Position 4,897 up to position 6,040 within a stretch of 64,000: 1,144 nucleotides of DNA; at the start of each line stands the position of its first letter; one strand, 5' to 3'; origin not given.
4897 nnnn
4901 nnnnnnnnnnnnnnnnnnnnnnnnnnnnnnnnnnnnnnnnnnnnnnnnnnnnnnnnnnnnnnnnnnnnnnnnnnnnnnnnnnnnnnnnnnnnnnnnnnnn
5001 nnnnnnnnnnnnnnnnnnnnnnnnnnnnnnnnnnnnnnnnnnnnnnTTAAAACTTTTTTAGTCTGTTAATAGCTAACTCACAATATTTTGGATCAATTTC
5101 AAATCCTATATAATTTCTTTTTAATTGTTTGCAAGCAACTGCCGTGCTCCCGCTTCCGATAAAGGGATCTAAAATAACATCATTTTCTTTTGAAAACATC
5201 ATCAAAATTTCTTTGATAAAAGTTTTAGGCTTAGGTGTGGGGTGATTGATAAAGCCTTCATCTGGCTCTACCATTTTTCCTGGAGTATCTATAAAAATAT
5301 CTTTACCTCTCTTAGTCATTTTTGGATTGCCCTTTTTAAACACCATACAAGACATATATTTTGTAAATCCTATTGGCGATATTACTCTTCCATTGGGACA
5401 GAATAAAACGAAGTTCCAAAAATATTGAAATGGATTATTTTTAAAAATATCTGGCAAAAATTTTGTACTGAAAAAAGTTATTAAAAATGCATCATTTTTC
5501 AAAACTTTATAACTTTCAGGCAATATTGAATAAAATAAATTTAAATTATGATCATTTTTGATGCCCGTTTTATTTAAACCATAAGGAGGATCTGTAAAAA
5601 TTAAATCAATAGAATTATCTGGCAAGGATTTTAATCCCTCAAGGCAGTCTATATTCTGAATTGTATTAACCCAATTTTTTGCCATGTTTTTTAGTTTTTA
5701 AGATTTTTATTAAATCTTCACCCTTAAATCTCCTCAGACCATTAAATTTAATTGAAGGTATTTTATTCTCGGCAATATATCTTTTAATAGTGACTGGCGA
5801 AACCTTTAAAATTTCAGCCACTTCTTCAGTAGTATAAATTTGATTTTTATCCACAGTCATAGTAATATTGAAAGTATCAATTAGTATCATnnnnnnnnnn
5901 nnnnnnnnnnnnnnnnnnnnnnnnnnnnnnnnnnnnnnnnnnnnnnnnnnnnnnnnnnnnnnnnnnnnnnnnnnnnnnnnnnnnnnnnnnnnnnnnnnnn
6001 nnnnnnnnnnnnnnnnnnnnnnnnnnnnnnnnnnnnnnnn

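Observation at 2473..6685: Islet between tRNA-Ser genes carrying two DNA methyltransferases, an HTH, a nucleotidyltransferase and two unknowns, but no recognisable nuclease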

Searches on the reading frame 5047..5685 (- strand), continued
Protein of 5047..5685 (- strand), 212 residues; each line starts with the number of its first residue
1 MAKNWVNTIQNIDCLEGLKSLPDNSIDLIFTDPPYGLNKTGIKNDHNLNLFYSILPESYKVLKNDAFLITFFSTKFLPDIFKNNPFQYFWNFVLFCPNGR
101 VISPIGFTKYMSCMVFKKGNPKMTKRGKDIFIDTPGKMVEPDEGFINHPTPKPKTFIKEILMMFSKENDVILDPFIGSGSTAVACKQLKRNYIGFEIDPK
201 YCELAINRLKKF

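Call 53: find_encoding_contigs(protein=P0197, flank=6000, max_places=4)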
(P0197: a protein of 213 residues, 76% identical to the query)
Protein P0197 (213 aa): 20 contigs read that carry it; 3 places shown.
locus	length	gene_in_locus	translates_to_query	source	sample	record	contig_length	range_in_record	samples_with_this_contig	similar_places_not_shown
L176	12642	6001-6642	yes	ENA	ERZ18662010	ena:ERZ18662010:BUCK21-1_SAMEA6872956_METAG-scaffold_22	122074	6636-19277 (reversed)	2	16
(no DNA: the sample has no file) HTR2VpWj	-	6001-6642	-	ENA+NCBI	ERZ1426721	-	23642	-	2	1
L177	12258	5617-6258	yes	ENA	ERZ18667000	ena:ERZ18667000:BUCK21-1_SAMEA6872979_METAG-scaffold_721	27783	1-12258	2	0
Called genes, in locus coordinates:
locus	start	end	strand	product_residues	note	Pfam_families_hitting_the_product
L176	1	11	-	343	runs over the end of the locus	PF04055:Radical_SAM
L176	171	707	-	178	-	PF08002:DUF1697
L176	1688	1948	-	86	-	PF01541:GIY-YIG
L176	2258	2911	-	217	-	PF07719:TPR_2 (weak)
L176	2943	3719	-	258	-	PF04468:PSP1, PF28472:PSP1_3rd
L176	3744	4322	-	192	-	PF00889:EF_TS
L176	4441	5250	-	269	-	PF00318:Ribosomal_S2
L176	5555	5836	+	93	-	PF01197:Ribosomal_L31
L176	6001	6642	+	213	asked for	PF01555:N6_N4_Mtase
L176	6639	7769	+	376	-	PF07669:Eco57I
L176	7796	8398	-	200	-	-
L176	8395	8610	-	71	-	PF13560:HTH_31 (weak), PF12844:HTH_19 (weak), PF01381:HTH_3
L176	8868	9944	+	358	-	PF03462:PCRF, PF00472:RF-1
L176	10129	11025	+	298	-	PF17827:PrmC_N, PF02384:N6_Mtase, PF13679:Methyltransf_32 (weak), PF01209:Ubie_methyltran (weak), PF09445:Methyltransf_15 (weak), PF13847:Methyltransf_31, PF08241:Methyltransf_11 (weak), PF13649:Methyltransf_25, +2 more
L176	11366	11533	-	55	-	-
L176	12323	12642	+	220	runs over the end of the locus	-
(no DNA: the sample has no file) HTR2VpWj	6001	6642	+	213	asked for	PF01555:N6_N4_Mtase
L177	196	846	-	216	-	-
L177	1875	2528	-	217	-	PF07719:TPR_2 (weak)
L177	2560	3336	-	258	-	PF04468:PSP1, PF28472:PSP1_3rd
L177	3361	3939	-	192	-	PF00889:EF_TS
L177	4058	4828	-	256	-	PF00318:Ribosomal_S2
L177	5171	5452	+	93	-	PF01197:Ribosomal_L31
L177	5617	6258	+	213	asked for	PF01555:N6_N4_Mtase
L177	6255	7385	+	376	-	PF07669:Eco57I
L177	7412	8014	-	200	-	-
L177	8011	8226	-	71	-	PF13560:HTH_31 (weak), PF12844:HTH_19 (weak), PF01381:HTH_3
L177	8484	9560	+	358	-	PF03462:PCRF, PF00472:RF-1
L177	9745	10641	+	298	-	PF17827:PrmC_N, PF02384:N6_Mtase, PF13679:Methyltransf_32 (weak), PF01209:Ubie_methyltran (weak), PF09445:Methyltransf_15 (weak), PF13847:Methyltransf_31, PF08241:Methyltransf_11 (weak), PF13649:Methyltransf_25, +2 more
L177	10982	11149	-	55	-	-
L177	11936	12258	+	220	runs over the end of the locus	-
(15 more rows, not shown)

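Call 54: find_encoding_contigs(protein=P0222, flank=6000, max_places=2)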
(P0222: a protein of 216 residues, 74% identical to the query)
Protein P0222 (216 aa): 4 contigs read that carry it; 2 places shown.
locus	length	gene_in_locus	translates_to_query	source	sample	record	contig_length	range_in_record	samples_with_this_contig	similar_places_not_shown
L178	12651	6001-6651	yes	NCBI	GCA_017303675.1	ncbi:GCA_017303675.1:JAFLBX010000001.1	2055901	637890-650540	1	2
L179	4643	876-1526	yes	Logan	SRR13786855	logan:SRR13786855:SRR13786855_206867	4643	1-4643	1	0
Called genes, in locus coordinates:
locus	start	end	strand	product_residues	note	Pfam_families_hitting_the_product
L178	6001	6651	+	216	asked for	PF01170:UPF0020 (faint), PF01555:N6_N4_Mtase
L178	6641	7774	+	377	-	PF07669:Eco57I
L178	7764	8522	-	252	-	PF09522:RE_R_Pab1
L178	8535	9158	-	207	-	-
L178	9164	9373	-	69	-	PF24250:HVO_2718 (weak), PF13560:HTH_31, PF12844:HTH_19, PF01381:HTH_3, PF13443:HTH_26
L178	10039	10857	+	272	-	-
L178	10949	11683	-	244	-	PF08241:Methyltransf_11, PF13649:Methyltransf_25 (faint)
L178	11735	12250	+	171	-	PF08282:Hydrolase_3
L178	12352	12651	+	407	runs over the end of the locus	-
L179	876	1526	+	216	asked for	PF01170:UPF0020 (faint), PF01555:N6_N4_Mtase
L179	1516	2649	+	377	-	PF07669:Eco57I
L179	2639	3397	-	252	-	PF09522:RE_R_Pab1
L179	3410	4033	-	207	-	-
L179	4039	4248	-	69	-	PF24250:HVO_2718 (weak), PF13560:HTH_31, PF12844:HTH_19, PF01381:HTH_3, PF13443:HTH_26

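Call 55: search_protein_families(library=padloc, proteins=[L172:5268-5915:-, L173:7761-8411:-, L176:7796-8398:-, L178:8535-9158:-, L178:7764-8522:-, L173:8643-9362:-], max_evalue=0.01)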
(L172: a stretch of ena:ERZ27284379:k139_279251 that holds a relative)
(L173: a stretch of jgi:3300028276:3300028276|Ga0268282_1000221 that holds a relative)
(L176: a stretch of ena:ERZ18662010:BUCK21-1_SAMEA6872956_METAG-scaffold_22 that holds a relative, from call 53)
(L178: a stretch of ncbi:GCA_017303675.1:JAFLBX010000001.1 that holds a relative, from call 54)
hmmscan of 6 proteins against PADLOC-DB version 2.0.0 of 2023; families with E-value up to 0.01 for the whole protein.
L172:5268-5915:- (215 aa): 3 families
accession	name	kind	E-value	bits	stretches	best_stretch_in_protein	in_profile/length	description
PDLC03538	REase_II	-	8.5e-06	23.5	1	44-214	59-223/226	Type II restriction enzyme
PDLC02889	DpdH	-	0.00087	16.7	1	68-138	254-319/347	DpdH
PDLC02396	pAgo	-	0.0016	14.8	1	45-132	257-344/683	-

L173:7761-8411:- (216 aa): 1 family
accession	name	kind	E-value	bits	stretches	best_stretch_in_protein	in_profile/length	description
PDLC03538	REase_II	-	7.5e-09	33.5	1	5-214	11-223/226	Type II restriction enzyme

L176:7796-8398:- (200 aa): 1 family
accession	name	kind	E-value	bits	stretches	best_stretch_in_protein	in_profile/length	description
PDLC03460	REase_II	-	2.6e-13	48.2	1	4-164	87-255/298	Type II restriction enzyme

L178:8535-9158:- (207 aa): 1 family
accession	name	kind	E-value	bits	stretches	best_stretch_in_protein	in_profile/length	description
PDLC03460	REase_II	-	7.8e-13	46.7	1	4-166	87-254/298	Type II restriction enzyme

L178:7764-8522:- (252 aa): 2 families
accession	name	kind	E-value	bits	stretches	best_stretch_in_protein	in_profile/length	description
PDLC03538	REase_II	-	2.1e-27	94.2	2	77-246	62-221/226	Type II restriction enzyme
PDLC03671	Control_protein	-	0.0072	14.5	0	171-208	45-82/84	control protein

L173:8643-9362:- (239 aa): 0 families
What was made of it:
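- The same MTase pair also occurs with a REase of a different family (PDLC03460), in L176 and L178 (calls 53-55).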

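Call 56: search_protein_families(library=pfam, proteins=[L172:5268-5915:-, L173:7761-8411:-, L176:7796-8398:-, L178:8535-9158:-, L178:7764-8522:-, L173:8643-9362:-], max_evalue=0.1)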
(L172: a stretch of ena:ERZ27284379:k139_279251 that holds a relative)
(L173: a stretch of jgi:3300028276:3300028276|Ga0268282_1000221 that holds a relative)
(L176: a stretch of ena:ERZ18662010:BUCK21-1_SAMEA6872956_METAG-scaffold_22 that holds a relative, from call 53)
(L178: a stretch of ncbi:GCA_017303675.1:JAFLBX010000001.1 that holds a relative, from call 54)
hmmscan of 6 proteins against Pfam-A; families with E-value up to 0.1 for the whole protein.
L172:5268-5915:- (215 aa): 1 family
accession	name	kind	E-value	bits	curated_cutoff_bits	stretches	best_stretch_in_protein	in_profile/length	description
PF18078.7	Thioredoxin_11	-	0.056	14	22.9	1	55-117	56-118/126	Thioredoxin-like SNTX domain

L173:7761-8411:- (216 aa): 0 families

L176:7796-8398:- (200 aa): 1 family
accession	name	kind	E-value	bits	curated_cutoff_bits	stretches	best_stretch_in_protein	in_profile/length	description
PF16512.11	RhoGAP-FF1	-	0.043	14.8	30.1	1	153-185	33-65/80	p190-A and -B Rho GAPs FF domain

L178:8535-9158:- (207 aa): 0 families

L178:7764-8522:- (252 aa): 1 family
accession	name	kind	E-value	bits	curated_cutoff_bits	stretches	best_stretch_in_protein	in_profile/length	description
PF09522.15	RE_R_Pab1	-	7.5e-17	62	25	1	136-246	4-118/119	R.Pab1 restriction endonuclease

L173:8643-9362:- (239 aa): 1 family
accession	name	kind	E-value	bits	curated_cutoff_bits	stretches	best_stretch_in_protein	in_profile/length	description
PF14528.11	LAGLIDADG_3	-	1.9e-05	25.2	22.5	0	155-229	3-82/82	LAGLIDADG-like domain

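Call 57: search_solved_structures(query=L176:7796-8398:-, max_evalue=1)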
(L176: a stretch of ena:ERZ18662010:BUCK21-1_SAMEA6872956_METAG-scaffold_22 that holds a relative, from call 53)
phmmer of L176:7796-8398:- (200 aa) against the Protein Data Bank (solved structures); distinct sequences matched with E-value up to 1: 3.
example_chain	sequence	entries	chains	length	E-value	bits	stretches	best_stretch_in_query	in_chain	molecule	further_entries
4c1k_A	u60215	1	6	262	0.8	12.6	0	127-171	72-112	2-DEHYDRO-3-DEOXYPHOSPHOHEPTONATE ALDOLASE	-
1zco_A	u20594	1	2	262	0.86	12.5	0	129-171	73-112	2-dehydro-3-deoxyphosphoheptonate aldolase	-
4c1l_A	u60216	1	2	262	0.99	12.3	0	127-171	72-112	2-dehydro-3-deoxyphosphoheptonate aldolase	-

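Call 58: search_protein_families(library=ncbifam, proteins=[L176:7796-8398:-, L178:8535-9158:-, L173:7761-8411:-], max_evalue=0.1)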
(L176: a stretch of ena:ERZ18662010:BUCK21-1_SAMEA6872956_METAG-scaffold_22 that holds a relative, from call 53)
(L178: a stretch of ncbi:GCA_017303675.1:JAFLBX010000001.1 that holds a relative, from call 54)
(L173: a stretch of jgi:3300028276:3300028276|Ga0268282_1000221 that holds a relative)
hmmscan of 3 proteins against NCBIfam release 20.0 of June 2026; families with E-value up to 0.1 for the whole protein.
L176:7796-8398:- (200 aa): 0 families

L178:8535-9158:- (207 aa): 0 families

L173:7761-8411:- (216 aa): 0 families
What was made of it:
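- Tried and rejected: The alternative 200-aa REase (PDLC03460 type) from L176 has no match in PDB, Pfam or NCBIfam (calls 56-58).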

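Call 70: search_protein_families(library=phrogs, proteins=[window:5047-5685:-], max_evalue=0.001)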
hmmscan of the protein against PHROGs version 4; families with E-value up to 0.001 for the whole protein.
window:5047-5685:- (212 aa): 15 families
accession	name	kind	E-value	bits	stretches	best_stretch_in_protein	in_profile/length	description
phrog_67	-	other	5.7e-52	178.7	1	4-211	121-345/743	DNA methyltransferase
phrog_498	-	other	1.1e-27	97.8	1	21-211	218-422/633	DNA methyltransferase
phrog_3008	-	other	4.2e-20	73.1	1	147-211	149-213/244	DNA methyltransferase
phrog_18293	-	other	4.4e-16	59.9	1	148-211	46-109/119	methyltransferase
phrog_8769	-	other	3.2e-15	56.7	1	165-211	9-55/71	methyltransferase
phrog_6025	-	other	3e-13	50.8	1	9-91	14-105/192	DNA methyltransferase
phrog_23148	-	unknown function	7.1e-13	49.9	1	147-210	84-147/165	-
phrog_12862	-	unknown function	4.3e-12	47.2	1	8-122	4-118/149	-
phrog_23085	-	unknown function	1.1e-11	45.6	1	146-209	42-105/138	-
phrog_6952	-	other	3.8e-10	40.9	1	147-203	113-169/181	DNA methyltransferase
phrog_18146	-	other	5.5e-07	29.8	1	157-199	58-101/452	DNA methyltransferase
phrog_23224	-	other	3.8e-05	24.2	0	5-45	66-105/305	DNA methyltransferase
phrog_12517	-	unknown function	6.1e-05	23.3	0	163-204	101-142/316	-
phrog_16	-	DNA, RNA and nucleotide metabolism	9.3e-05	21.8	1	148-210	848-910/986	DNA helicase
phrog_56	-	other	0.00025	21.4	0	156-199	74-118/647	DNA methyltransferase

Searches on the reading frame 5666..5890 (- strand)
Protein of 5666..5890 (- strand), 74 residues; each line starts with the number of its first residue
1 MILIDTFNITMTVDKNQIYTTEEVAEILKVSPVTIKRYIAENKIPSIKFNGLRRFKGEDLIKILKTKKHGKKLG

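Call 4: search_protein_families(library=pfam, proteins=[window:5666-5890:-], max_evalue=0.1)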
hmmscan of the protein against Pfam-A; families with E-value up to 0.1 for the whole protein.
window:5666-5890:- (74 aa): 16 families
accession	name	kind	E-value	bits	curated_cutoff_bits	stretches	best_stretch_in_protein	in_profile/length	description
PF12728.13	HTH_17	-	1.5e-13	51.2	27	1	19-66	2-49/51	Helix-turn-helix domain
PF00376.29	MerR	-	1.6e-05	25.1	28.2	1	20-54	1-37/38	MerR family regulatory protein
PF13411.12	MerR_1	-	0.00023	21.6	21.6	1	19-70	1-52/69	MerR HTH family regulatory protein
PF08220.18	HTH_DeoR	-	0.00035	20.7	21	1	9-39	5-35/57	DeoR-like helix-turn-helix domain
PF01381.28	HTH_3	-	0.00045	20.6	23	1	17-48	8-39/55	Helix-turn-helix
PF08279.18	HTH_11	-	0.01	16.2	25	1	19-40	16-37/55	HTH domain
PF02796.21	HTH_7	-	0.013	16.1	23.8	1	20-41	23-44/45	Helix-turn-helix domain of resolvase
PF08281.18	Sigma70_r4_2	-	0.013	15.6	25.7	1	19-40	27-48/54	Sigma-70, region 4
PF08280.17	HTH_Mga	-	0.016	15.6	23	1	14-41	16-42/59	M protein trans-acting positive regulator (MGA) HTH domain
PF08478.15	POTRA_1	-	0.061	14.1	23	0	43-70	2-29/69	POTRA domain, FtsQ-type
PF04545.22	Sigma70_r4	-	0.066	13.2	24.1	1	16-37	18-39/50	Sigma-70, region 4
PF00196.25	GerE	-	0.072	13.2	23.5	0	20-40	19-39/57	Bacterial regulatory proteins, luxR family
PF13384.12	HTH_23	-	0.073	13.4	24.6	0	19-40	18-39/50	Homeodomain-like domain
PF14493.12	HTH_40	-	0.075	13.8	27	1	9-42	4-36/89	Helix-turn-helix domain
PF02042.20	RWP-RK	-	0.076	13.4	29.3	0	20-45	14-39/49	RWP-RK domain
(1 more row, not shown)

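Call 5: search_protein_families(library=padloc, proteins=[window:5666-5890:-], max_evalue=0.1)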
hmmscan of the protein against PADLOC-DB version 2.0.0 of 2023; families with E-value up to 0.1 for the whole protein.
window:5666-5890:- (74 aa): 3 families
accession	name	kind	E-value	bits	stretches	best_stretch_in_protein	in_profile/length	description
PDLC04133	mad1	-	7.1e-09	33.8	1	18-67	5-54/60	mads_1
PDLC04717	PDC-M59A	-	0.0084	13.7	1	11-62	33-83/338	-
PDLC03252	MTase_II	-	0.013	12.9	1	18-48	4-34/365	Type II methyltransferase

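Call 6: search_protein_families(library=ncbifam, proteins=[window:5666-5890:-], max_evalue=0.1)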
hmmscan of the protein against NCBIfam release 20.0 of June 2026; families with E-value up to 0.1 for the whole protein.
window:5666-5890:- (74 aa): 8 families
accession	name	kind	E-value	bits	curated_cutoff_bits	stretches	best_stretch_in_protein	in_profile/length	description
TIGR01764.1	excise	domain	3.4e-09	36.9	28.8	1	19-60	2-43/49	excisionase family DNA-binding protein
NF047737.1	antiphage_MADS1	equivalog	4e-06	27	80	1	17-60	2-45/49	methylation-associated defense system helix-turn-helix domain-containing protein MAD1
NF040990.2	MamR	equivalog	2.2e-05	24.7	100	1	2-64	27-89/91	magnetosome protein MamR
NF033787.1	HTH_BldC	subfamily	9e-05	22.2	77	1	19-63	3-48/49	BldC family transcriptional regulator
NF033518.0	transpos_IS607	equivalog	0.00088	18.9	110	1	23-70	2-50/187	IS607 family transposase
NF040522.1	VC1465_fam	subfamily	0.033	14.3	70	1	19-70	10-55/111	VC1465 family Xer recombination activation factor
NF053609.1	Sul12a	equivalog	0.035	14.3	150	1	11-63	13-59/103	Sul12a family chromatin-organizing protein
NF009648.0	PRK13182.1-4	equivalog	0.091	12.8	170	0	21-69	3-51/184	chromosome-anchoring protein RacA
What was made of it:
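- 5666..5890 (-): HTH_17 (excisionase/MerR-type) protein, first gene of the HTH-betaM-gammaM operon; probable regulator of the methylase operon. PF12728 1.5e-13 (call 4); TIGR01764 (call 6).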

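Call 70: search_protein_families(library=phrogs, proteins=[window:5666-5890:-], max_evalue=0.001)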
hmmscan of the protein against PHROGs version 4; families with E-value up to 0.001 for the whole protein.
window:5666-5890:- (74 aa): 7 families
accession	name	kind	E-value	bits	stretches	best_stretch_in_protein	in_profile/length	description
phrog_66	-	integration and excision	6.9e-08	33.6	1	15-70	90-146/412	excisionase and transcriptional regulator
phrog_10045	-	DNA, RNA and nucleotide metabolism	6.8e-07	30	1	10-61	12-64/74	HTH DNA binding protein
phrog_19174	-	unknown function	3.3e-06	28.2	1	3-72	28-98/100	-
phrog_7735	-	integration and excision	7.2e-06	27.3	1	16-67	3-53/99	excisionase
phrog_15534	-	DNA, RNA and nucleotide metabolism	1.6e-05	26.4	1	15-68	40-92/93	HTH DNA binding protein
phrog_6401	-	DNA, RNA and nucleotide metabolism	2e-05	25.4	1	13-48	4-39/64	DNA binding protein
phrog_668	-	DNA, RNA and nucleotide metabolism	0.00029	21.5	1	15-68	60-114/181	HTH DNA binding protein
